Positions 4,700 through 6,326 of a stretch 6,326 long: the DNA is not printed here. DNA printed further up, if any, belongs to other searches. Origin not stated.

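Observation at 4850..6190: Single-polypeptide, membrane-tethered ECF-like sigma factor (sigma2-sigma4 / linker / TM / beta-rich ectodomain)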

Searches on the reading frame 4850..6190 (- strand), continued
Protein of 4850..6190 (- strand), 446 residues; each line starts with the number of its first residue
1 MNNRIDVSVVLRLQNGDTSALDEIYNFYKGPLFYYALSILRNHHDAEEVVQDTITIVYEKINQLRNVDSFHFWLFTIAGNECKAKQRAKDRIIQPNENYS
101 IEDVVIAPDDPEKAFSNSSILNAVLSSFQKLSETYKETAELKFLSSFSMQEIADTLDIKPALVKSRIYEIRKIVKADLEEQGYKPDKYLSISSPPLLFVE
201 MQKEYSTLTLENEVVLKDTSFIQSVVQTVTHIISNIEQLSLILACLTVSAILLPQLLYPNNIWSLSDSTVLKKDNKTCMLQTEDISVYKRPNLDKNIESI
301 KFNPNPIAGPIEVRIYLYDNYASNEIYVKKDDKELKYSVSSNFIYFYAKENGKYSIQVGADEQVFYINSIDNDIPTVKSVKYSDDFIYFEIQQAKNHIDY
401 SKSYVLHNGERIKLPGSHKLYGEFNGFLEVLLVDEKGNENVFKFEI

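Call 47: predict_structure(alignment_id=A4)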
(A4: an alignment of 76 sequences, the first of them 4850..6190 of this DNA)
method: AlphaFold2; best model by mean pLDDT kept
length: 446 residues; sequences in the alignment: 76
mean_pLDDT: 80.8   pTM: 0.50
mean pLDDT of the five models: 80.8, 79.7, 79.0, 78.6, 78.3
residues with pLDDT >= 90: 278; 70-90: 52; 50-70: 23; < 50: 93
segments of 3 or more residues with pLDDT < 50: 96-100, 105-107, 112-116, 213-227, 229-241, 245-292
pLDDT, mean of each block of 10 residues (from residue 1): 86 97 96 95 93 98 97 97 93 59 49 56 92 96 94 96 97 94 82 77 85 41 45 43 47 43 36 36 36 74 91 92 91 95 93 96 96 93 95 93 96 97 95 94 92
secondary structure, 60 per line:
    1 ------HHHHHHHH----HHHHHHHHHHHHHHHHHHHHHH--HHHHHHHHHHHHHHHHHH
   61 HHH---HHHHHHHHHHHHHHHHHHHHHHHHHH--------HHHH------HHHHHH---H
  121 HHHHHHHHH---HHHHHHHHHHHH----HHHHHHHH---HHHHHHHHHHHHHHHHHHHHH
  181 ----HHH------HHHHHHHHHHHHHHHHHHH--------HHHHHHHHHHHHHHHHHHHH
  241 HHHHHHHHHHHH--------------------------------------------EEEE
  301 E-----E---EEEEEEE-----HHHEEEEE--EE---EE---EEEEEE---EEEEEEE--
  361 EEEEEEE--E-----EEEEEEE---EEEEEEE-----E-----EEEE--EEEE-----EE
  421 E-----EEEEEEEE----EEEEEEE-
elements in order: H7-14 H19-40 H43-63 H67-92 H101-104 H111-116 H120-129 H133-144 H149-156 H160-180 H194-212 H221-252 E297-301 E311-317 E326-330 E343-348 E352-358 E361-367 E376-382 E386-392 E404-407 E410-413 E419-421 E427-434 E439-445

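Call 55: fold_search(model_id=the predicted structure, library=pdb)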
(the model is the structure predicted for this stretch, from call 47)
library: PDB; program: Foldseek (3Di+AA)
matches with E <= 10: 984; with E <= 0.001: 36
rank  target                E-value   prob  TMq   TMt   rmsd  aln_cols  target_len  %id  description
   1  5wuq_A                2.1e-07  1.00  0.29  0.72   6.8       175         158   24  Crystal structure of SigW in complex with its anti-sigma RsiW, a zinc binding form (released 2017-03-29)
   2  5wuq_B                2.3e-07  1.00  0.27  0.68   5.5       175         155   24  Crystal structure of SigW in complex with its anti-sigma RsiW, a zinc binding form (released 2017-03-29)
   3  5wur_A                4.1e-07  1.00  0.29  0.72   6.9       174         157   24  Crystal structure of SigW in complex with its anti-sigma RsiW, an oxdized form (released 2017-03-29)
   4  8z6g_B                6.6e-07  1.00  0.19  0.47  11.6       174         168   24  the AlgU-MucAcyto complex structure in Pseudomonas aeruginosa (released 2024-05-08)
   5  8z6g_D                8.2e-07  1.00  0.19  0.47  11.6       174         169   24  the AlgU-MucAcyto complex structure in Pseudomonas aeruginosa (released 2024-05-08)
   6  9m9e_F                4.0e-06  1.00  0.17  0.41  21.0       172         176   22  Structural Basis of Pausing During Transcription Initiation in Mycobacterium tuberculosis (released 2026-01-14)
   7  6in7_B                4.2e-06  1.00  0.19  0.46  11.4       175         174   24  Crystal structure of AlgU in complex with MucA(cyto) (released 2019-07-24)
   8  1or7_A                4.9e-06  1.00  0.18  0.42  12.4       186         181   22  Crystal Structure of Escherichia coli sigmaE with the Cytoplasmic Domain of its Anti-sigma RseA (released 2003-04-15)
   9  4cxf_A                5.5e-06  1.00  0.29  0.76   5.4       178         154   21  Structure of CnrH in complex with the cytosolic domain of CnrY (released 2014-04-30)
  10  6dv9_F                7.6e-06  1.00  0.15  0.35  26.4       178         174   24  Crystal structure of Mycobacterium tuberculosis transcription initiation complex(ECF sigma factor L) containing 5nt RN (released 2019-02-20)
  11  1or7_B                8.4e-06  1.00  0.17  0.45  11.2       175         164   24  Crystal Structure of Escherichia coli sigmaE with the Cytoplasmic Domain of its Anti-sigma RseA (released 2003-04-15)
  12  6jbq_F                1.4e-05  1.00  0.19  0.44  26.6       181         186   23  CryoEM structure of Escherichia coli sigmaE transcription initiation complex containing 5nt of RNA (released 2019-05-29)
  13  6kop_F                1.7e-05  1.00  0.15  0.38  27.0       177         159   24  Mycobacterium tuberculosis initial transcription complex comprising sigma H and 5'-OH RNA of 9 nt (released 2020-03-11)
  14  9m98_F                1.8e-05  1.00  0.17  0.43  26.6       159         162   23  Structural Basis of Pausing During Transcription Initiation in Mycobacterium tuberculosis (released 2026-01-14)
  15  6kon_F                1.8e-05  1.00  0.14  0.33  25.8       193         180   21  Mycobacterium tuberculosis initial transcription complex comprising sigma H and 5'-OH RNA of 5 nt (released 2020-03-11)
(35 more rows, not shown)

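Call 66: find_encoding_contigs(protein=P0009, flank=5000, max_places=1)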
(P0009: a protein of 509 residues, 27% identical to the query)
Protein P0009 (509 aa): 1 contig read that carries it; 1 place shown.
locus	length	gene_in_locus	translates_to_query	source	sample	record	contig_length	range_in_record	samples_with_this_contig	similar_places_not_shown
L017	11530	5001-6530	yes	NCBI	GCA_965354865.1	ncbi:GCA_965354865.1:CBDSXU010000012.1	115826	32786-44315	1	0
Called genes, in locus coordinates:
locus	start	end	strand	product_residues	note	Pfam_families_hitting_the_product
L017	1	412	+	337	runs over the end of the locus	PF01694:Rhomboid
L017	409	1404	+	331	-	PF02036:SCP2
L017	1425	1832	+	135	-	PF11969:DcpS_C, PF01230:HIT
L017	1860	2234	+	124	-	PF01325:Fe_dep_repress, PF12802:MarR_2 (weak), PF02742:Fe_dep_repr_C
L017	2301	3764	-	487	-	PF13687:DUF4153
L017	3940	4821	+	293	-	-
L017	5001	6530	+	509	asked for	PF07638:Sigma70_ECF (weak), PF04542:Sigma70_r2, PF04545:Sigma70_r4 (weak), PF08281:Sigma70_r4_2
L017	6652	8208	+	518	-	-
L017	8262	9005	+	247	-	PF00059:Lectin_C, PF09479:Flg_new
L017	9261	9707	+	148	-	PF00583:Acetyltransf_1, PF13673:Acetyltransf_10, PF13508:Acetyltransf_7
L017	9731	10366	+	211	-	PF00702:Hydrolase, PF12710:HAD, PF13419:HAD_2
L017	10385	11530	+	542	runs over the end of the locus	PF01943:Polysacc_synt, PF13440:Polysacc_synt_3 (faint), PF03023:MurJ, PF01554:MatE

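Call 84: search_solved_structures(query=A4, max_evalue=0.01)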
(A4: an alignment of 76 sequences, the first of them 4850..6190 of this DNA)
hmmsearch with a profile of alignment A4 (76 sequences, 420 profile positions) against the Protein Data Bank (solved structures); distinct sequences matched with E-value up to 0.01: 41.
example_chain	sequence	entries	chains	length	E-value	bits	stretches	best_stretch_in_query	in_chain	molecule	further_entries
5wuq_A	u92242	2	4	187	7e-50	173.2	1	6-180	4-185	ECF RNA polymerase sigma factor SigW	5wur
6in7_B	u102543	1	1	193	2.9e-37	131.6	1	4-180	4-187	RNA polymerase sigma-H factor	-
8z6g_B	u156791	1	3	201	3.1e-37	131.6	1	4-180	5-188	RNA polymerase sigma factor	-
1or7_A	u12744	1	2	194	3e-33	118.4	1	6-179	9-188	RNA polymerase sigma-E factor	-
6jbq_F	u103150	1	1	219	4.4e-33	117.9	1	6-179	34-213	ECF RNA polymerase sigma-E factor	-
9m9d_F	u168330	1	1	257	8.1e-28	100.5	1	23-181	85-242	ECF RNA polymerase sigma factor SigE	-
9m9e_F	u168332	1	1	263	8.6e-28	100.4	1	23-181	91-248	ECF RNA polymerase sigma factor SigE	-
9m98_F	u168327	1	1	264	8.7e-28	100.4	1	23-181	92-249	ECF RNA polymerase sigma factor SigE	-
6jcy_F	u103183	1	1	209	1.8e-27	99.4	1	31-179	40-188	ECF RNA polymerase sigma factor SigH,ECF RNA polymerase sigma factor SigE,ECF RNA polymera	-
5zx2_F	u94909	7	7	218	6.1e-27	97.6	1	31-179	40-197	ECF RNA polymerase sigma factor SigH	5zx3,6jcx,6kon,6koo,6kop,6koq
6jhe_A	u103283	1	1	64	5.1e-19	71.5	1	121-180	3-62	ECF RNA polymerase sigma factor SigW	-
6dxo_A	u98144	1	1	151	8.1e-19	70.9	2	10-90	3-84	RNA polymerase ECF-subfamily sigma factor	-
7qh5_A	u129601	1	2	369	8.7e-19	70.8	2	15-87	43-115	RNA polymerase sigma factor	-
5uxx_A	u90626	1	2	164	2e-18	69.6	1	36-180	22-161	RNA polymerase sigma factor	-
6dv9_F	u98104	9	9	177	5.1e-18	68.2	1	23-185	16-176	ECF RNA polymerase sigma factor SigL | RNA polymerase sigma factor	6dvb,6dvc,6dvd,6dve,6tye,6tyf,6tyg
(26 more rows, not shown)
